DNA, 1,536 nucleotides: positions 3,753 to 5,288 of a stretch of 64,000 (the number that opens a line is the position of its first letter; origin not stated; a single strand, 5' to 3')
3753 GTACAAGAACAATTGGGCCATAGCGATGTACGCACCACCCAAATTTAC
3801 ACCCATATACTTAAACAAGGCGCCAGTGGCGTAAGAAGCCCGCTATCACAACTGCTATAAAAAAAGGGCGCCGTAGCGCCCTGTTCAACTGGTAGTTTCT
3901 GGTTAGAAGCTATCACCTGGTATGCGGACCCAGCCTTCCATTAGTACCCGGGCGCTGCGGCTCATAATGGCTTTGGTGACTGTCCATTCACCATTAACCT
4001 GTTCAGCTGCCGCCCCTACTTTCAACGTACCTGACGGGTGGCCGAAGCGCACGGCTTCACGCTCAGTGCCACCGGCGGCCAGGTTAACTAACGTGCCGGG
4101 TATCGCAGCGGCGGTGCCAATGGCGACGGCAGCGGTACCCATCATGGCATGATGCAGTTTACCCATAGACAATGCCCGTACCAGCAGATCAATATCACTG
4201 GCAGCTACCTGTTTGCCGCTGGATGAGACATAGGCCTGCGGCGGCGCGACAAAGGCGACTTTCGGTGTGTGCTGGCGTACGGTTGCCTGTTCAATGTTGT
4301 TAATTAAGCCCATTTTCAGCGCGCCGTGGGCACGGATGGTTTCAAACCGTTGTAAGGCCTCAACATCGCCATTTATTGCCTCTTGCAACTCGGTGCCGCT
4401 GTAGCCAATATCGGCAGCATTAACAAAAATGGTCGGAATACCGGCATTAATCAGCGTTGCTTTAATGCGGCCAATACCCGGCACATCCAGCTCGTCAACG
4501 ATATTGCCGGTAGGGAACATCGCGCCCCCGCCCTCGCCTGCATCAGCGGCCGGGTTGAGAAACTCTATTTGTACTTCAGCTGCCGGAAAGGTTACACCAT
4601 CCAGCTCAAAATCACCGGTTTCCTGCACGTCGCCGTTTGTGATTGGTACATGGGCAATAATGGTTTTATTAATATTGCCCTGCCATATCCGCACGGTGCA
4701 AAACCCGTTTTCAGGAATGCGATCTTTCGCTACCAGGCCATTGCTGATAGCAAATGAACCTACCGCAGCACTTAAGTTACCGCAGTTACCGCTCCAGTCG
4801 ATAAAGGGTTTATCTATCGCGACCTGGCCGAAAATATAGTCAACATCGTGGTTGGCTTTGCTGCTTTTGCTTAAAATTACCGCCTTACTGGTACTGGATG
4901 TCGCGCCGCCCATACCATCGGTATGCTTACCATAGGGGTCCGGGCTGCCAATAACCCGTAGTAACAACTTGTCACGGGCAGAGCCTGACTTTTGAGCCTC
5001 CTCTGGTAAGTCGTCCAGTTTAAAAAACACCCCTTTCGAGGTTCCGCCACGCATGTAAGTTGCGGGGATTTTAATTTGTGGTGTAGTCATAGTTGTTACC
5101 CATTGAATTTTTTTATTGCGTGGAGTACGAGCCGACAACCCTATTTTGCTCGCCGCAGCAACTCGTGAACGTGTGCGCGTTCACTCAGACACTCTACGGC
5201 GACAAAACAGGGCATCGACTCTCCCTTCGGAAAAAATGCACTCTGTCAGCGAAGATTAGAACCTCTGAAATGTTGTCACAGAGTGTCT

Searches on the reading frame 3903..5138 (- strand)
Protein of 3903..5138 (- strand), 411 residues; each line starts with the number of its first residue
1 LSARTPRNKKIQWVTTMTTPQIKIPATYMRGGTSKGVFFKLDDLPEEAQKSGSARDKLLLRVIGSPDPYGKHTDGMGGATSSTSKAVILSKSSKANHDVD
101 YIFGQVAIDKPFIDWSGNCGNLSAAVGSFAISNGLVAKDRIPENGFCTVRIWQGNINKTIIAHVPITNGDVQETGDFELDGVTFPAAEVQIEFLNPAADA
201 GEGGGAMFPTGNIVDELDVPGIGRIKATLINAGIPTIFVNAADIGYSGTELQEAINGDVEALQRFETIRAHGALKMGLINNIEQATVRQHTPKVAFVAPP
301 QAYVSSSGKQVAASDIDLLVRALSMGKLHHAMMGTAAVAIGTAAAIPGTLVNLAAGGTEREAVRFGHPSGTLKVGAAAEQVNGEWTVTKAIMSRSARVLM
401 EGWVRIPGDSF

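Call 3: search_protein_families(library=pfam, proteins=[window:3903-5138:-], max_evalue=0.01)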
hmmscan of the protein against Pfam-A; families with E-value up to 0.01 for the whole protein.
window:3903-5138:- (411 aa): 1 family
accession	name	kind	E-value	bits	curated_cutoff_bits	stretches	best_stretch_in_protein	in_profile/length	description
PF04303.18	PrpF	-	6.4e-174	578.6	27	1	21-407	1-371/371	PrpF protein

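Call 4: search_protein_families(library=ncbifam, proteins=[window:3903-5138:-], max_evalue=0.01)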
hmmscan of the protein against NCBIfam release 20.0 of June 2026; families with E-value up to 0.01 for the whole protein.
window:3903-5138:- (411 aa): 2 families
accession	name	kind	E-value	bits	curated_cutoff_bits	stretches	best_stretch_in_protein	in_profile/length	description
TIGR02334.1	prpF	equivalog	3.4e-227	753.7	440.55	1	20-411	2-390/390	2-methylaconitate cis-trans isomerase PrpF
NF033377.1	OMA_tautomer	equivalog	2.8e-80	269.9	440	1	29-406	1-348/349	4-oxalomesaconate tautomerase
